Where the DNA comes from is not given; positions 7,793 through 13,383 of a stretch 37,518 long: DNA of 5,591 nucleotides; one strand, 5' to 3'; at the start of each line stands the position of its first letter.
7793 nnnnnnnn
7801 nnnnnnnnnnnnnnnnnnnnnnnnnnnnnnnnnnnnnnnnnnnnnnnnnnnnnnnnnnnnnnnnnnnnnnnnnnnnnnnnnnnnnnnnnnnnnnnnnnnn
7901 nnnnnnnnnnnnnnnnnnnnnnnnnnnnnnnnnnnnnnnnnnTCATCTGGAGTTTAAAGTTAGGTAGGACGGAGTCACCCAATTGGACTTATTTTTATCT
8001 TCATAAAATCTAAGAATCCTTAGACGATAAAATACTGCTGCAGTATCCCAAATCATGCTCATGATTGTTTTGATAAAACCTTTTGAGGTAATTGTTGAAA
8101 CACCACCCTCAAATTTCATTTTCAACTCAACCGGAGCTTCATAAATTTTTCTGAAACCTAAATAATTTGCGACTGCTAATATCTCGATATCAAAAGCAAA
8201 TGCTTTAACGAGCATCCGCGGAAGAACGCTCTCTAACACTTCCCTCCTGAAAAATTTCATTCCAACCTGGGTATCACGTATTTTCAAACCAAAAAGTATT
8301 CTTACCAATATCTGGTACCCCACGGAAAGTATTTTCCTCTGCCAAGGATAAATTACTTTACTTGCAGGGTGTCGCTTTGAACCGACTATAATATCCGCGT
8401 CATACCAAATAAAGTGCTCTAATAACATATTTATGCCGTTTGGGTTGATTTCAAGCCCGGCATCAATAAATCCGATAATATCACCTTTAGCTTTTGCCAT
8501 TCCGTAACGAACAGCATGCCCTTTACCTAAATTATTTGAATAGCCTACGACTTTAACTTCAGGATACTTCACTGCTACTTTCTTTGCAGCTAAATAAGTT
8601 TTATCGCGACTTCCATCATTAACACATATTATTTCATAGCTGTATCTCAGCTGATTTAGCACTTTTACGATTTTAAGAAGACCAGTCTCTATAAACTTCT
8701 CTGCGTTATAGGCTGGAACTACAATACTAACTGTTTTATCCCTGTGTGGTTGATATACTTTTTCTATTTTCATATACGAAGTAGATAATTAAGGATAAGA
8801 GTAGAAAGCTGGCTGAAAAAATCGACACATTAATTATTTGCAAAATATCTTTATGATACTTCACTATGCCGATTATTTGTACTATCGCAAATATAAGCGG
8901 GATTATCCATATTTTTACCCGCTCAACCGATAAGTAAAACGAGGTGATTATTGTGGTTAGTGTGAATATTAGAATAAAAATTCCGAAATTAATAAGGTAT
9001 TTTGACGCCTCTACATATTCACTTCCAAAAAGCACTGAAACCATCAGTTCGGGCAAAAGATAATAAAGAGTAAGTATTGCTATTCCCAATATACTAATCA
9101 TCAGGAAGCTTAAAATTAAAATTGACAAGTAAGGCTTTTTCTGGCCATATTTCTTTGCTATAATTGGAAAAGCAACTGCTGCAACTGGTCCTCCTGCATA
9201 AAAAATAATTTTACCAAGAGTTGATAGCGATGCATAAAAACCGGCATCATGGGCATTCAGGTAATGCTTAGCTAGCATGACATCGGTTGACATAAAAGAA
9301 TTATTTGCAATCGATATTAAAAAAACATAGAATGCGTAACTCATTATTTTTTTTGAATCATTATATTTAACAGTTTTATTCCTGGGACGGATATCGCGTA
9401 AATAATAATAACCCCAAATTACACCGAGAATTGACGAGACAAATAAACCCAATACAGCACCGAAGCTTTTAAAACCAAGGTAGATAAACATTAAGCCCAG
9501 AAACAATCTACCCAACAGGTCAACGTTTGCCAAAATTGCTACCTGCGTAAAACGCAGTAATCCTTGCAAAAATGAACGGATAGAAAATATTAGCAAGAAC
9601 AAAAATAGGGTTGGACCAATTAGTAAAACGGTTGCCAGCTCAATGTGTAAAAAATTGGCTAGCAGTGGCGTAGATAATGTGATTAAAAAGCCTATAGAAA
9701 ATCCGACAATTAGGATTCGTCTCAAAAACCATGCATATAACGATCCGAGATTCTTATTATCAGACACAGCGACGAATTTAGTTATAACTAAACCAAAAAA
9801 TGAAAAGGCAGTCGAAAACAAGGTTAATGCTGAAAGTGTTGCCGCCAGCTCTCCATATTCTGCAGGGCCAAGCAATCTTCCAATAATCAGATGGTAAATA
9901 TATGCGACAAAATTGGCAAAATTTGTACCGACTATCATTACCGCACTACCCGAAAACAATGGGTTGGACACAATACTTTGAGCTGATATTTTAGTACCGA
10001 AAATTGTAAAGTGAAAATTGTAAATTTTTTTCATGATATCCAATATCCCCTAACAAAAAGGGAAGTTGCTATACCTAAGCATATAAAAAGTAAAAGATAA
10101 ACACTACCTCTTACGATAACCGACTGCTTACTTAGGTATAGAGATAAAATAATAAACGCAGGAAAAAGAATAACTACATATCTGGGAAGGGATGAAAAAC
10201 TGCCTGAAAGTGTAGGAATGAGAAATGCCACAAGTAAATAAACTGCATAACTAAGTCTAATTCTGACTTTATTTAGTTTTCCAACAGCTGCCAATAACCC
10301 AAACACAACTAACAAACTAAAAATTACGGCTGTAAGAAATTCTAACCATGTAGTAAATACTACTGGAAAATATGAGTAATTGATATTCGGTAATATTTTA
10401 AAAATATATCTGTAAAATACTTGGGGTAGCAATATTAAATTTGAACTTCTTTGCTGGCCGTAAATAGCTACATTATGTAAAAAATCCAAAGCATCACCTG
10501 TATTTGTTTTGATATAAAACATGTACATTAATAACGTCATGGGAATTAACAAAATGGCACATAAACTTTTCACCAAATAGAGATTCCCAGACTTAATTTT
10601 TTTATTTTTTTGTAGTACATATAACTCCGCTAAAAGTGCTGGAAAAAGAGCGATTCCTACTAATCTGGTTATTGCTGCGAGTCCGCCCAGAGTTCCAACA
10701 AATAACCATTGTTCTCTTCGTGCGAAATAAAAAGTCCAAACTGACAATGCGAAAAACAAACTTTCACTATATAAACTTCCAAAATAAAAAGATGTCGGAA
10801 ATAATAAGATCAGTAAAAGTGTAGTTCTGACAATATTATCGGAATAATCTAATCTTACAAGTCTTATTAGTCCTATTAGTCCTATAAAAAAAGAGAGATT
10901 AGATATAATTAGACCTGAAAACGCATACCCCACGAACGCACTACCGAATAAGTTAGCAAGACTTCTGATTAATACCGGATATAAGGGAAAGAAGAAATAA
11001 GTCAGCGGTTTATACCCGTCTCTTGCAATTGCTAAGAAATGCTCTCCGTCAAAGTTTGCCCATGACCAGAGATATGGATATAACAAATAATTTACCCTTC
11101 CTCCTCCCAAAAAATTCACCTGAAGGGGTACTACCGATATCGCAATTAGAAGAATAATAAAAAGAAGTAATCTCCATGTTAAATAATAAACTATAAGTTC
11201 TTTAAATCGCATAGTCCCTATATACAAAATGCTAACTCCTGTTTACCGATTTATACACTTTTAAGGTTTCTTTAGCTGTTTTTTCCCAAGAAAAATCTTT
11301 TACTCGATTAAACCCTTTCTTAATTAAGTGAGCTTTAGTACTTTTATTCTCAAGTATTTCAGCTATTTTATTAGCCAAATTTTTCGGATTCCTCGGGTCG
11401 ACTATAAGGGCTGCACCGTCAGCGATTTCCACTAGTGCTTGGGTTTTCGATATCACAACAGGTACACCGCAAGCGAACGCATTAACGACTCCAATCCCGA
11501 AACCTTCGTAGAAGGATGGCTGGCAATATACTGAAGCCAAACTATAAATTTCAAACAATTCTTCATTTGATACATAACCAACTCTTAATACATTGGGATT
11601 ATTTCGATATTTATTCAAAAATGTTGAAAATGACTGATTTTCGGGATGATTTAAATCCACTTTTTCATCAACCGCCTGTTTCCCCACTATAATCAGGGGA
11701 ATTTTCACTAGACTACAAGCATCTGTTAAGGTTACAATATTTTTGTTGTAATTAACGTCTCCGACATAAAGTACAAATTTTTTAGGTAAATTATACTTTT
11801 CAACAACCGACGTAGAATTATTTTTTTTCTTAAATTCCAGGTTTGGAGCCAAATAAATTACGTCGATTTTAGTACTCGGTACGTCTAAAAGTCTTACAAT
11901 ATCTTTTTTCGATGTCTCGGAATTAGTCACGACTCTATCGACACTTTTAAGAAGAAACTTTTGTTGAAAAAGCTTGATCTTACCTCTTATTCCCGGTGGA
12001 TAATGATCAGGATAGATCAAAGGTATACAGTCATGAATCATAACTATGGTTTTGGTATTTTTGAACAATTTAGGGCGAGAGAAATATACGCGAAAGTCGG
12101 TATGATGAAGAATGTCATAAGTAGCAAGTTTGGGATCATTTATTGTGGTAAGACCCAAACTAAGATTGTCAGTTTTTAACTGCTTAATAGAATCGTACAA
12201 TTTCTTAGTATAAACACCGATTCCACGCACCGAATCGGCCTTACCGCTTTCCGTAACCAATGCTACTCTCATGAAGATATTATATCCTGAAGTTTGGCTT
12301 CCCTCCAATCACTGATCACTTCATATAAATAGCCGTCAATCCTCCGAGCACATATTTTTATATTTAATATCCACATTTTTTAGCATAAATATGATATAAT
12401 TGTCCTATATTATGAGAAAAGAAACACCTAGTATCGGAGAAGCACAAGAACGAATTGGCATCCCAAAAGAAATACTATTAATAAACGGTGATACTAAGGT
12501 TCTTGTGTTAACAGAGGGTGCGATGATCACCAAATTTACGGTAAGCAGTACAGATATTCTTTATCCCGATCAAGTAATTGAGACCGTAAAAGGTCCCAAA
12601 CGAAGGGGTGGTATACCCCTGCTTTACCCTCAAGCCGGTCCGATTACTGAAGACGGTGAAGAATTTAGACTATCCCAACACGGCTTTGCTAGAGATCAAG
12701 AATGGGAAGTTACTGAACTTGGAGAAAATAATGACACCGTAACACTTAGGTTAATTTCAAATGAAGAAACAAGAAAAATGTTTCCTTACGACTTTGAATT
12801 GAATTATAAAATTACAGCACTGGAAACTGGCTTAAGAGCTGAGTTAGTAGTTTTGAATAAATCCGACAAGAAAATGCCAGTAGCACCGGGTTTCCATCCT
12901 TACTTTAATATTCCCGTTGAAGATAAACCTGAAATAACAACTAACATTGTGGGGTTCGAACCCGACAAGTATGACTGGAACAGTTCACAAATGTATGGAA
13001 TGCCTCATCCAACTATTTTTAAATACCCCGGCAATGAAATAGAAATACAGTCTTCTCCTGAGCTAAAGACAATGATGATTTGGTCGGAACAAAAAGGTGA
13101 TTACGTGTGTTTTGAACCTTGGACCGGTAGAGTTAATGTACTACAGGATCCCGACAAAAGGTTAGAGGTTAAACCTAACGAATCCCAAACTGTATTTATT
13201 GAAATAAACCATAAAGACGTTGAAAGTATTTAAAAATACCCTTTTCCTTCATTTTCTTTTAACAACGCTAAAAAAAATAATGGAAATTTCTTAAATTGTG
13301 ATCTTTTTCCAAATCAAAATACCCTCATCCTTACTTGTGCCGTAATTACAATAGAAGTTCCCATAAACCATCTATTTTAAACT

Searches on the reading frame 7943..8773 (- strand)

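Call 56: search_protein_families(library=pfam, proteins=[window:7943-8773:-], max_evalue=0.001)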
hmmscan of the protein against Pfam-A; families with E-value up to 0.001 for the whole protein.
window:7943-8773:- (276 aa): 3 families
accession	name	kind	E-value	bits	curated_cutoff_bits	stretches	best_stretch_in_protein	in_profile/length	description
PF00535.33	Glycos_transf_2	-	1.8e-29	103.3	23.3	1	16-183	1-167/168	Glycosyl transferase family 2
PF13641.12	Glyco_tranf_2_3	-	1.9e-08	35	27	1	15-135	3-125/230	Glycosyltransferase like family 2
PF10111.15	Glyco_tranf_2_2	-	2.4e-05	24.4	27.3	1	16-106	1-91/276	Glycosyltransferase like family 2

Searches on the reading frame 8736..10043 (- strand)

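Call 56: search_protein_families(library=pfam, proteins=[window:8736-10043:-], max_evalue=0.001)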
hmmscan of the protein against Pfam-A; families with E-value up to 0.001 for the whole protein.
window:8736-10043:- (435 aa): 2 families
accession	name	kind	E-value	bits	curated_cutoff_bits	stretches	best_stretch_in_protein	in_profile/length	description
PF01943.22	Polysacc_synt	-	2.2e-21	77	28.2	1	32-297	4-272/274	Polysaccharide biosynthesis protein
PF13440.11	Polysacc_synt_3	-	1.1e-15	58.1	23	1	53-347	1-292/293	Polysaccharide biosynthesis protein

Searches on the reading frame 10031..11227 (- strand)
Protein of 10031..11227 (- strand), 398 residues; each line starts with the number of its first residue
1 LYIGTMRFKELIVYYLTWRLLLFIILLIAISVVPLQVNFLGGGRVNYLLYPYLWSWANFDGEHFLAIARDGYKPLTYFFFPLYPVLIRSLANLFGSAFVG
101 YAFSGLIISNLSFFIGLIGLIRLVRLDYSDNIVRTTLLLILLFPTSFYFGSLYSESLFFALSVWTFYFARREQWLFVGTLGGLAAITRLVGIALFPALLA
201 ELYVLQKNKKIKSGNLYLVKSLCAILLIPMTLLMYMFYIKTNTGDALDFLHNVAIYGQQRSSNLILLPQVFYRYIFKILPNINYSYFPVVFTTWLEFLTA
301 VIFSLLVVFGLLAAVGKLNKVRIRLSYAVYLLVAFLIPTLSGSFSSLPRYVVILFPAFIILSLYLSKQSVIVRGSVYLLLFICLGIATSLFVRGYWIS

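Call 56: search_protein_families(library=pfam, proteins=[window:10031-11227:-], max_evalue=0.001)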
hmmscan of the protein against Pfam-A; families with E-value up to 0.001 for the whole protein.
window:10031-11227:- (398 aa): 1 family
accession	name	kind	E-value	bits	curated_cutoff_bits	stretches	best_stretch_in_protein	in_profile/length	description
PF13231.12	PMT_2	-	0.00031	21.4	26.1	1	81-230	4-157/160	Dolichyl-phosphate-mannose-protein mannosyltransferase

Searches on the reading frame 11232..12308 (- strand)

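Call 57: search_protein_families(library=pfam, proteins=[window:11232-12308:-], max_evalue=0.001)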
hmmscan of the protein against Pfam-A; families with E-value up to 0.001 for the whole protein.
window:11232-12308:- (358 aa): 6 families
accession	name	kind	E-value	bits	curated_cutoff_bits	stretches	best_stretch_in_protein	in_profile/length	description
PF00534.26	Glycos_transf_1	-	1.6e-30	106.3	26.4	1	173-334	12-171/172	Glycosyl transferases group 1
PF13692.12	Glyco_trans_1_4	-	4.6e-22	79.3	27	1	177-321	2-142/142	Glycosyl transferases group 1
PF13439.12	Glyco_transf_4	-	1.1e-09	39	28.5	1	63-154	72-165/170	Glycosyltransferase Family 4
PF20706.3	GT4-conflict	-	5e-07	29.5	26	1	121-346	145-383/385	Family 4 Glycosyltransferase in conflict systems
PF13524.12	Glyco_trans_1_2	-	2.5e-05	24.7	25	1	233-349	23-143/144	Glycosyl transferase-like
PF13579.12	Glyco_trans_4_4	-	0.00023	22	29.7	1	65-152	73-156/158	Glycosyl transferase 4-like domain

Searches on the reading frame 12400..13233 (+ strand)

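Call 57: search_protein_families(library=pfam, proteins=[window:12400-13233:+], max_evalue=0.001)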
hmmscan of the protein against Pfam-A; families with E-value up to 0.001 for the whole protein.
window:12400-13233:+ (277 aa): 1 family
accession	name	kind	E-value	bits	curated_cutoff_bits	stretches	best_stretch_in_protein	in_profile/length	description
PF01263.26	Aldose_epim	-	4.5e-22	79.2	27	1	25-225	3-211/299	Aldose 1-epimerase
